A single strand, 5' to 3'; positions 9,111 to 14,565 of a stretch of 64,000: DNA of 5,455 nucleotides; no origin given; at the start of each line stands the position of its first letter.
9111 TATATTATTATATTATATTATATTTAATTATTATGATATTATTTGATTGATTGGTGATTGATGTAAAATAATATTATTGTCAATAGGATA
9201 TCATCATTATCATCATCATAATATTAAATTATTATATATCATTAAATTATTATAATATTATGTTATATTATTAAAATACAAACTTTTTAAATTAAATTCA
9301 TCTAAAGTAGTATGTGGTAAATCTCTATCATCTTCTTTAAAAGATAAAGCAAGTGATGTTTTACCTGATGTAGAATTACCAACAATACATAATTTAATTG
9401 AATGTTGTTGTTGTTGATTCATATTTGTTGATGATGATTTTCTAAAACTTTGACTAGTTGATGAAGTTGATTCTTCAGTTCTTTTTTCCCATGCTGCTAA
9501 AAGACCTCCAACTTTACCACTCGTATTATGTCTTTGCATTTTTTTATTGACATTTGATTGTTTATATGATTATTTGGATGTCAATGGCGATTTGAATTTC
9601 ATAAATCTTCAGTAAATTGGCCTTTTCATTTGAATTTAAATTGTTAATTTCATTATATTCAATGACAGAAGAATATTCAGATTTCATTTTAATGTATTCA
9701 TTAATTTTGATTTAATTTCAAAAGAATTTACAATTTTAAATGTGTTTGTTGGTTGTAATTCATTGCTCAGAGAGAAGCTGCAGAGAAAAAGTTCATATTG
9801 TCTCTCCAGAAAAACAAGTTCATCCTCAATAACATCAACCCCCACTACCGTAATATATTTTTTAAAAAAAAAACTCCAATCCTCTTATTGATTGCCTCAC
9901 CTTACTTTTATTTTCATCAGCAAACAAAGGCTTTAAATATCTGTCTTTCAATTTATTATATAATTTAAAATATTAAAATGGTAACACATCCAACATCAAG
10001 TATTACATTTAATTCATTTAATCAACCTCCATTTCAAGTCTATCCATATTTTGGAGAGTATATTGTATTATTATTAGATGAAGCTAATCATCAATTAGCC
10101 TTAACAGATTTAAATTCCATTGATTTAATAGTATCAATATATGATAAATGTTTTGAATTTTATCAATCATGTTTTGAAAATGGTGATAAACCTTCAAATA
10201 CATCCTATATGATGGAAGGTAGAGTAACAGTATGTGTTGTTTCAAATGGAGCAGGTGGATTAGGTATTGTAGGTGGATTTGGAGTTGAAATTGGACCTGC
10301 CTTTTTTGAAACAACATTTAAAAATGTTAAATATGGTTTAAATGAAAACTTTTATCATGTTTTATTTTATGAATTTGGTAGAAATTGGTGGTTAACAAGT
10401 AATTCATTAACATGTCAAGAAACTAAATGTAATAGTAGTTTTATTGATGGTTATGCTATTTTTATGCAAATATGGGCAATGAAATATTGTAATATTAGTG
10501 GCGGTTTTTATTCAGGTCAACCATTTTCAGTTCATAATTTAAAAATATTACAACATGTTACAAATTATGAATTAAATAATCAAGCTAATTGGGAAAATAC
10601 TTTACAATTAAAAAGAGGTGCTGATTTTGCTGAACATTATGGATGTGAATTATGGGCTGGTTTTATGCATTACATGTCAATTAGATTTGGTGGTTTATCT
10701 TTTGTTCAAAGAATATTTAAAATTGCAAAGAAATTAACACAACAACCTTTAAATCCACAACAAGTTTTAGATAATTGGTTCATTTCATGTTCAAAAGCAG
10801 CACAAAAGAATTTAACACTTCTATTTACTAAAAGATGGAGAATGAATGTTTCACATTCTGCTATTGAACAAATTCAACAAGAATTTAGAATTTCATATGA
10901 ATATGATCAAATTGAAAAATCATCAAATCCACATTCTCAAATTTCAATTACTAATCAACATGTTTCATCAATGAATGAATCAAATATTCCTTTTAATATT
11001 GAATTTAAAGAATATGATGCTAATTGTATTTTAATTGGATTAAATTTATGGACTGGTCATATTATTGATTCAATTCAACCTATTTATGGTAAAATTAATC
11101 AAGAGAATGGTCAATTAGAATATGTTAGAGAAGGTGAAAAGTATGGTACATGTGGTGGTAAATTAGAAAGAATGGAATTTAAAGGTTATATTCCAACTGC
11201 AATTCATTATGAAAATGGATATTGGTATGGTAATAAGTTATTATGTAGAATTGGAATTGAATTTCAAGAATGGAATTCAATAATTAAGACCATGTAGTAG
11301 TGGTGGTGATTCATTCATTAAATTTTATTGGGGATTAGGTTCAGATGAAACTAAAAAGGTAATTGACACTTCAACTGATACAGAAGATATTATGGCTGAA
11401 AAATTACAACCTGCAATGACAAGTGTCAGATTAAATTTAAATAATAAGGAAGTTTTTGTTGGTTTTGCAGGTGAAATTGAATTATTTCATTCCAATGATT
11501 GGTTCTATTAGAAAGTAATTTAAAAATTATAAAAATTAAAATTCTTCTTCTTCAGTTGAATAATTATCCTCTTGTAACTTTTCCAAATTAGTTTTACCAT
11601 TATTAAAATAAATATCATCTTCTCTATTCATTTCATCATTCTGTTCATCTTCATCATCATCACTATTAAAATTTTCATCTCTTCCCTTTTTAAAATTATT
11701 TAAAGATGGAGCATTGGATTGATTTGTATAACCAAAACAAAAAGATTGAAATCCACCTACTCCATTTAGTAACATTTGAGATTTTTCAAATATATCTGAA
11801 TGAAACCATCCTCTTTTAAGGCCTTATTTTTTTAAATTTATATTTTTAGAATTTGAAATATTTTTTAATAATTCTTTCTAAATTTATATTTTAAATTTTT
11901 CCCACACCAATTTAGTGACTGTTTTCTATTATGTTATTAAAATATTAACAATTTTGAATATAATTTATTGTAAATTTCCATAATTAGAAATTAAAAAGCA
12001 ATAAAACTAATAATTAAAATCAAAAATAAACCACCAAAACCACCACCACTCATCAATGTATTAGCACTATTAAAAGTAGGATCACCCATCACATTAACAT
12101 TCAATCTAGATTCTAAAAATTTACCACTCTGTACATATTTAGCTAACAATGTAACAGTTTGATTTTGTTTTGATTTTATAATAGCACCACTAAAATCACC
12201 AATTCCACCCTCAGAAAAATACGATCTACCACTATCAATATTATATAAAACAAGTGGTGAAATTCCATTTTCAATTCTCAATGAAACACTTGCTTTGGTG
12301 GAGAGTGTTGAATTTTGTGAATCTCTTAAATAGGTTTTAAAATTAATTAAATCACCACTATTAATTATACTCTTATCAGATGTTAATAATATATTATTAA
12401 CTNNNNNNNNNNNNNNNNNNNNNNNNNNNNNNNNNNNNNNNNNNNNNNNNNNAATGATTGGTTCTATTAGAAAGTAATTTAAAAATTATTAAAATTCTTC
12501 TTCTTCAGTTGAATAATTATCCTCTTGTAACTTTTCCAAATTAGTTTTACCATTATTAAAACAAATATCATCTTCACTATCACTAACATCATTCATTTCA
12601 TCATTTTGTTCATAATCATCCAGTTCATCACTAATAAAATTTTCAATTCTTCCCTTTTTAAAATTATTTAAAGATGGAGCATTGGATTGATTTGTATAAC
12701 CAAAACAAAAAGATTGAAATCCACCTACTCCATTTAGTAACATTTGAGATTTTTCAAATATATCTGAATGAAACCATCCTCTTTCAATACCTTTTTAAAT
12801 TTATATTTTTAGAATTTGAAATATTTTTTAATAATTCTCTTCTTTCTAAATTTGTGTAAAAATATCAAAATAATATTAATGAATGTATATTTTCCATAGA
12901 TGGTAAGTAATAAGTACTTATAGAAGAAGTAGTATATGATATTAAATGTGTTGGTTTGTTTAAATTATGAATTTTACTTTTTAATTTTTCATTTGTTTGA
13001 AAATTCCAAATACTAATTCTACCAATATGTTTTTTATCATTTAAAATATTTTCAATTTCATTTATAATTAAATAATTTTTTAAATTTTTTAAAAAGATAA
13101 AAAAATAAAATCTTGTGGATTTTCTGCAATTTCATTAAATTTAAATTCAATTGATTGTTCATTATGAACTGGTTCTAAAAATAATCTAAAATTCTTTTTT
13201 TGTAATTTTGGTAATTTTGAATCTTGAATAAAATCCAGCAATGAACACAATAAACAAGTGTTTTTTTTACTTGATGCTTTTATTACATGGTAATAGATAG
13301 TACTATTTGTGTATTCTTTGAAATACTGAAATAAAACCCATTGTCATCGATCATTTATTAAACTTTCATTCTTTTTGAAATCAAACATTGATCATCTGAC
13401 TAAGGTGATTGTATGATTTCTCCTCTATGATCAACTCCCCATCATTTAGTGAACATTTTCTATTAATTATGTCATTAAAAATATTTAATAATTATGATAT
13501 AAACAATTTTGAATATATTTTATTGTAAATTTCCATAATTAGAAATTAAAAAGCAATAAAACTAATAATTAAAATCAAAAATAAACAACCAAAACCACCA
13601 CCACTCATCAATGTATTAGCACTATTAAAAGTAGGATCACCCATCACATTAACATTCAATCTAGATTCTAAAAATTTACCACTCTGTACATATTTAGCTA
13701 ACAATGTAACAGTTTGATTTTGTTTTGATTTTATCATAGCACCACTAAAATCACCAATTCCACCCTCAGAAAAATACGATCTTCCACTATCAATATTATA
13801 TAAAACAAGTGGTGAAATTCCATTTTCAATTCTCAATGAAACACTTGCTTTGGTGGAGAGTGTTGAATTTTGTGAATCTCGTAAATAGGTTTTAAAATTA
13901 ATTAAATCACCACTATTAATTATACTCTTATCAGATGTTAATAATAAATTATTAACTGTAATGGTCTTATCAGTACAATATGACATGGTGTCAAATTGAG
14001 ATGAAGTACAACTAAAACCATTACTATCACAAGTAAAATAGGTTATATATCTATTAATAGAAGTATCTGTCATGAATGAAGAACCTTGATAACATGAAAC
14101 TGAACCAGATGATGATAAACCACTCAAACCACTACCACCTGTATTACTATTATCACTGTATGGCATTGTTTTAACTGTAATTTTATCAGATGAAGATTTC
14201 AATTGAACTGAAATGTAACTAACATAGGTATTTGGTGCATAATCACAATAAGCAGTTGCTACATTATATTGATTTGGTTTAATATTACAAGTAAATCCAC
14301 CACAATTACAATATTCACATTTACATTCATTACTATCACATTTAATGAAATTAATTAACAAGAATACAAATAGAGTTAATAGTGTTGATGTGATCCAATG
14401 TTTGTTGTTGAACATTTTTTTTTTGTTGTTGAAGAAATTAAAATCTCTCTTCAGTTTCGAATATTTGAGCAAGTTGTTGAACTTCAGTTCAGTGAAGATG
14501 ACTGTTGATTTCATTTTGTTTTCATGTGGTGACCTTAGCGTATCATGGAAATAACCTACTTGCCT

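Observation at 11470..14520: Tandemly duplicated two-gene cassette spanning an assembly gap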

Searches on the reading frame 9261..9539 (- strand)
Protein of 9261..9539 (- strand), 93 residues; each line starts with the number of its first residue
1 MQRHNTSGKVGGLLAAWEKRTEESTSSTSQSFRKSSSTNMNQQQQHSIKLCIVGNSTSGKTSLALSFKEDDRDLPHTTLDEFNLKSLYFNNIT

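Call 6: search_protein_families(library=pfam, max_evalue=1, proteins=[window:9261-9539:-])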
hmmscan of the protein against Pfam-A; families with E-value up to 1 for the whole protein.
seq(93 aa): 6 families
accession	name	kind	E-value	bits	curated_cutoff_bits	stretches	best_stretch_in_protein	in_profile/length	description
PF08477.19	Roc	-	0.00058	20.5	27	1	49-75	1-27/119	Ras of Complex, Roc, domain of DAPkinase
PF00503.26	G-alpha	-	0.019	14.5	48.8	1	30-68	5-42/333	G-protein alpha subunit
PF00025.27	Arf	-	0.033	14.1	22.3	1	40-92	7-58/174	ADP-ribosylation factor family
PF13479.12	AAA_24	-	0.035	14.4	27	1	47-68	2-23/195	AAA domain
PF00071.28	Ras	-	0.057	13.4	21.6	1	49-71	1-23/162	Ras family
PF05621.17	TniB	-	0.082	12.8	22.4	1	44-74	32-62/189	Bacterial TniB protein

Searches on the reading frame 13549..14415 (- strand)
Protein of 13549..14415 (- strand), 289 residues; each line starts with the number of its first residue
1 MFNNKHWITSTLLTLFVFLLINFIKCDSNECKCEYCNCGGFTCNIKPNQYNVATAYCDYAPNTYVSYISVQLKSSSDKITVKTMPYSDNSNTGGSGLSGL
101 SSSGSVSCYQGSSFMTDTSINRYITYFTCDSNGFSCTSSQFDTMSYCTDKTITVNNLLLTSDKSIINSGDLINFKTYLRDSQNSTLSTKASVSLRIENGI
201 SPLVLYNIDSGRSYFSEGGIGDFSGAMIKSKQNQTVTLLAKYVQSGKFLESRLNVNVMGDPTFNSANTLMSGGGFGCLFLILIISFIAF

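Call 6: search_protein_families(library=pfam, max_evalue=1, proteins=[window:13549-14415:-])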
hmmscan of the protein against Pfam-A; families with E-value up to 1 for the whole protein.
seq(289 aa): 2 families
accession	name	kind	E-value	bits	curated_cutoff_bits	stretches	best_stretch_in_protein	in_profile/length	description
PF22813.1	TcaA_2nd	-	0.085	13.7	26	0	113-144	30-62/103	TcaA protein second domain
PF17839.6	CNP_C_terminal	-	0.19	12.8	27.8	1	169-242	14-84/108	C-terminal domain of cyclic nucleotide phosphodiesterase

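Call 7: find_homologous_proteins(query=window:13549-14415:-, max_evalue=0.01)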
Query seq(289 aa) (289 aa): 1 proteins with E <= 0.01 among 1343 candidates.
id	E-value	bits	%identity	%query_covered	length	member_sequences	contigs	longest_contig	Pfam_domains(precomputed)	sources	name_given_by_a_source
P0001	1.4e-185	633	100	100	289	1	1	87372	-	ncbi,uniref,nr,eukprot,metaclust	ncbi:predicted protein [Naegleria gruberi]|uniref:Predicted protein n=1 Tax=Naegleria gruberi TaxID=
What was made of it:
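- Tried and rejected: The word-indexed search found only itself (call 7).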

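Call 8: find_encoding_contigs(protein=P0001, flank=10000, max_places=6)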
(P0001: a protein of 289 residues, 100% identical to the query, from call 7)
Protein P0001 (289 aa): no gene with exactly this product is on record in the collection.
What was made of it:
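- Tried and rejected: Not on record (call 8).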

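Call 10: list_cluster_members(proteins=[P0001, window:12492-12743:-, window:11539-11775:-, window:9978-11294:+, window:14747-15679:+])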
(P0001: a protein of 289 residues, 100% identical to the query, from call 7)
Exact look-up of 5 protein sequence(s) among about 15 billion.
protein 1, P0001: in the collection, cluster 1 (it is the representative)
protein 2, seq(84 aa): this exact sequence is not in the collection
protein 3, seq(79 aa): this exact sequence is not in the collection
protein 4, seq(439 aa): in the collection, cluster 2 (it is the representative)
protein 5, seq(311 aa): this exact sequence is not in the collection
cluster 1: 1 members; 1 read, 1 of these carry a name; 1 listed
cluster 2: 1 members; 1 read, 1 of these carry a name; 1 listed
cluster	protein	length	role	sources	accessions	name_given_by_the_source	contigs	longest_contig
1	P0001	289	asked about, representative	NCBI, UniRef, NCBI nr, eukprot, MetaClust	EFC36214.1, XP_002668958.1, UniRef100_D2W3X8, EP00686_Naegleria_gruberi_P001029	predicted protein [Naegleria gruberi] | Predicted protein n=1 Tax=Naegleria gruberi TaxID=5762 RepID=D2W3X8_NAEGR | uncharacterized protein NAEGRDRAFT_76104 [Naegleria gruberi]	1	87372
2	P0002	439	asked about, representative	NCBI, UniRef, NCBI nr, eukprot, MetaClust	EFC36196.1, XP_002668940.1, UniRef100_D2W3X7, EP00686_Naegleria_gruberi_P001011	predicted protein [Naegleria gruberi] | Predicted protein n=1 Tax=Naegleria gruberi TaxID=5762 RepID=D2W3X7_NAEGR | uncharacterized protein NAEGRDRAFT_76103 [Naegleria gruberi]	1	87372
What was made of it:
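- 13546..14415 (-): Complete Cys-rich GPI-like gene, copy B: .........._76104, XP_002668958.1, 289 aa. 100% match (calls 7, 10).
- Tried and rejected: The exact ORFs are not in the collection (call 10).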

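Call 25: search_protein_representatives(protein=P0001)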
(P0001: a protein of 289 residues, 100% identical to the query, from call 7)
Query: 289 residues. Proteins with E-value up to 0.001 (for the whole library): 2; up to 1e-10: 1; up to 1e-30: 1. The best 2 are listed.
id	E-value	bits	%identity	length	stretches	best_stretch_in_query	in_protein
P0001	4.5e-186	632.9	100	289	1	1-289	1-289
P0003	2.7e-04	36.8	33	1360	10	160-212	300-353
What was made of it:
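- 13546..14415 (-): Orphan: the exhaustive HMMER search found only itself and one weak repeat hit (call 25).
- Tried and rejected: The exhaustive HMMER search found itself plus one weak bacterial repeat hit (call 25).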

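Call 26: search_protein_families(library=pfam, proteins=[P0003], max_evalue=0.01)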
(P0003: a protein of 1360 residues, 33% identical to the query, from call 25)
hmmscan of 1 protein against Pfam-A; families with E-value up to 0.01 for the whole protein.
P0003 (1360 aa): 12 families
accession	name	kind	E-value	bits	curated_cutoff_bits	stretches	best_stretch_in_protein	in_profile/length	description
PF20579.4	LapA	-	9.5e-62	206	27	6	552-654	1-77/99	LapA domain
PF03160.20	Calx-beta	-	3.7e-37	127.4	27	7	1196-1302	3-100/119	Calx-beta domain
PF18591.6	IMP2_C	-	4.6e-13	49.4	26.8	0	227-245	25-43/63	Immune Mapped Protein 2 (IMP2) C-terminal domain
PF18911.6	PKD_4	-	1.1e-11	45.1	27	0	553-594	3-43/85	PKD domain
PF06030.18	WxLIP_PGBD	-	3.4e-10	40.4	27.3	0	564-605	23-62/121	WxL Interacting Protein, peptidoglycan binding domain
PF13550.12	Phage-tail_3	-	1.9e-09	38.1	23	0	924-976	29-72/164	Putative phage tail protein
PF10622.14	Ehbp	-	3.3e-07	30.7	27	0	811-846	2-37/77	Energy-converting hydrogenase B subunit P (EhbP)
PF06674.16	DUF1176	-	1.5e-05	25.2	34.8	0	562-608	21-68/322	Protein of unknown function (DUF1176)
PF21114.3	DDR1-2_DS-like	-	1.6e-05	25.2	27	0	363-406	6-49/177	Discoidin domain-containing receptor 1/2, DS-like domain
PF23610.1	VWA7_4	-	0.00012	23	27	0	494-525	73-104/119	VWA7 beta-sandwich domain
PF05737.18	Collagen_bind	-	0.00029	21.5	27.5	0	304-329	75-100/131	Collagen binding domain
PF00207.28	A2M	-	0.0023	18.2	21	0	693-717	66-90/92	Alpha-2-macroglobulin family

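Call 35: predict_structure(protein=P0001)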
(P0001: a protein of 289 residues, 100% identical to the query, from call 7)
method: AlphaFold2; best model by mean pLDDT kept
length: 289 residues; sequences in the alignment: 1
mean_pLDDT: 41.6   pTM: 0.30
mean pLDDT of the five models: 41.6, 40.1, 38.1, 37.7, 34.0
residues with pLDDT >= 90: 1; 70-90: 19; 50-70: 51; < 50: 218
segments of 3 or more residues with pLDDT < 50: 22-202, 216-230, 258-271
pLDDT, mean of each block of 10 residues (from residue 1): 59 73 40 26 32 31 31 34 28 31 31 25 30 30 24 31 36 41 39 39 52 46 45 58 51 53 45 66 85
secondary structure, 60 per line:
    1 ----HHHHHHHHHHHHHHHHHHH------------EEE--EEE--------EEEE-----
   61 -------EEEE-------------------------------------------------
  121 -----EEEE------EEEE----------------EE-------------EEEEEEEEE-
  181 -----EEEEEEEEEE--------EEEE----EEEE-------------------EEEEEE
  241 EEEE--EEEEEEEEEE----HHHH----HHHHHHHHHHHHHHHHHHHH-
elements in order: H5-23 E36-38 E41-43 E52-55 E68-71 E126-129 E136-139 E171-179 E186-195 E204-207 E212-215 E235-244 E247-256 H261-264 H269-288
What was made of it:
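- On LapA / Calx-beta type beta-sandwich repeat: The AlphaFold2 single-sequence model has pLDDT 41.6 and is unusable (call 35).
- Tried and rejected: The AlphaFold2 single-sequence model had pLDDT 41.6, so I ran no fold search (call 35).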
